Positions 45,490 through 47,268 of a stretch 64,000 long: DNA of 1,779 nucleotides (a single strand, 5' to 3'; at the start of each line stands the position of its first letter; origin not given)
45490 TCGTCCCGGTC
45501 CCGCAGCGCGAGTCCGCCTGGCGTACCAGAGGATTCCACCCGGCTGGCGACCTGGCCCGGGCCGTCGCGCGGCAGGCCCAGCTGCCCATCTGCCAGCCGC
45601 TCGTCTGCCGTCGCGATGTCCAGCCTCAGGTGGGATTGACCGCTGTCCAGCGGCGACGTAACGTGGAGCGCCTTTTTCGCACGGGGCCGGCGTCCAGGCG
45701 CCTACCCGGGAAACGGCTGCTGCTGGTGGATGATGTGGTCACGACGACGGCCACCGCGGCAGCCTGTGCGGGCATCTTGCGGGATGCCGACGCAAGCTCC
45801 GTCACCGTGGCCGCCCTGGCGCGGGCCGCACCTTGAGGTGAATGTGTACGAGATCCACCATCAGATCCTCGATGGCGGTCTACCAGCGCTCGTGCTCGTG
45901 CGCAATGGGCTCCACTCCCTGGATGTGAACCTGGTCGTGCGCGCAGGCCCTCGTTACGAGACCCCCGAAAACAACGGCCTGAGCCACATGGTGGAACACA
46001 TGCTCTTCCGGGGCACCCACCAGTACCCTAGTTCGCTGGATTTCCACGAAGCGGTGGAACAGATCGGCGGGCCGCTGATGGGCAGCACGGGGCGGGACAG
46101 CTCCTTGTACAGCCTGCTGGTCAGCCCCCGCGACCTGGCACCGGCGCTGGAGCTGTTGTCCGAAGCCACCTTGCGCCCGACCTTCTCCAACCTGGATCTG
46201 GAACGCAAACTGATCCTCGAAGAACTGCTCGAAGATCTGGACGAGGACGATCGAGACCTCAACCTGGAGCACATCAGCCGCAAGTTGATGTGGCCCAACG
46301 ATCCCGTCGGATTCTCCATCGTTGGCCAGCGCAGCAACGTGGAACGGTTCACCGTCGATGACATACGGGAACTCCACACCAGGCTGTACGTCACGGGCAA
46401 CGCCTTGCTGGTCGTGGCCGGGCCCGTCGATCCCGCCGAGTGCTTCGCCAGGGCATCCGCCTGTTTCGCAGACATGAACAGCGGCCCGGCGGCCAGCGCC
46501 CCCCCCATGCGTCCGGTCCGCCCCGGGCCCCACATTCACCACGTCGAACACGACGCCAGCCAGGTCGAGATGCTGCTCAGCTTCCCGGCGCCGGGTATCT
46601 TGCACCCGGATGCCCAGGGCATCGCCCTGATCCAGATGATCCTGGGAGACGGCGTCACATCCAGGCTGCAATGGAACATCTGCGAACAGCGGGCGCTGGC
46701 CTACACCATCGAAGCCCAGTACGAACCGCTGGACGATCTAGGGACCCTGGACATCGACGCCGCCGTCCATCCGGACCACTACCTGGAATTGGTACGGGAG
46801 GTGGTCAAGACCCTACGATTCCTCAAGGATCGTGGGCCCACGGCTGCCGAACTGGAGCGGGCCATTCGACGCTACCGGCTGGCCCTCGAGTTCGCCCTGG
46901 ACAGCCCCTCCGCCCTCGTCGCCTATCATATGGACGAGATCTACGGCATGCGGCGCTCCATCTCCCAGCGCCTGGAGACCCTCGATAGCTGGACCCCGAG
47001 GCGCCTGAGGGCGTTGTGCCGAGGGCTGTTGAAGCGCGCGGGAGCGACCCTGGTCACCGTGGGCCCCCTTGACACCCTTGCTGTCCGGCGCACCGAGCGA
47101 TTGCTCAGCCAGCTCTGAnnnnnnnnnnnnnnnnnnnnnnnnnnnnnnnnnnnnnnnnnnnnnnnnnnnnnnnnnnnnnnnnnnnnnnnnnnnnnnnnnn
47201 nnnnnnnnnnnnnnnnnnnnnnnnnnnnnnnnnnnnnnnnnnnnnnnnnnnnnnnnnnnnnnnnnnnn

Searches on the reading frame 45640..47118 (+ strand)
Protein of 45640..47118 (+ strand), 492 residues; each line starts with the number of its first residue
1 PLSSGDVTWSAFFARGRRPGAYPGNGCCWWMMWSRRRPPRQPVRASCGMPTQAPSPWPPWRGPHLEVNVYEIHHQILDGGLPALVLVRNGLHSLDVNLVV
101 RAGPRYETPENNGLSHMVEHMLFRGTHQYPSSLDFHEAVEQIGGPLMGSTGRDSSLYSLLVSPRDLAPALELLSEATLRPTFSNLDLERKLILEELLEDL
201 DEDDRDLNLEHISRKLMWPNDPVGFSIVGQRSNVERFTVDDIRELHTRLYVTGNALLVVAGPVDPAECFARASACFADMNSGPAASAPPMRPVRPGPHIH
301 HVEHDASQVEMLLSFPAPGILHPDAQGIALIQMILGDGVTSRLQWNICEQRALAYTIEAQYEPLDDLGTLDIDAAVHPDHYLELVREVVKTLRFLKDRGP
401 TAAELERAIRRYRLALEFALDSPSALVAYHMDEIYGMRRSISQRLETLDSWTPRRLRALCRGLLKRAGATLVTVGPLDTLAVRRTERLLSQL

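Call 16: search_protein_families(library=pfam, proteins=[window:45640-47118:+], max_evalue=0.001)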
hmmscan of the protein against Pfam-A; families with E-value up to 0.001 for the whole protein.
window:45640-47118:+ (492 aa): 2 families
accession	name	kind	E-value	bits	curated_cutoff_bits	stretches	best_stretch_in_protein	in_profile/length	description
PF05193.26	Peptidase_M16_C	-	3.4e-28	99.2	23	1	237-411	2-180/181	Peptidase M16 inactive domain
PF00675.25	Peptidase_M16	-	1.3e-24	87.2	22.3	1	92-224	11-142/149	Insulinase (Peptidase family M16)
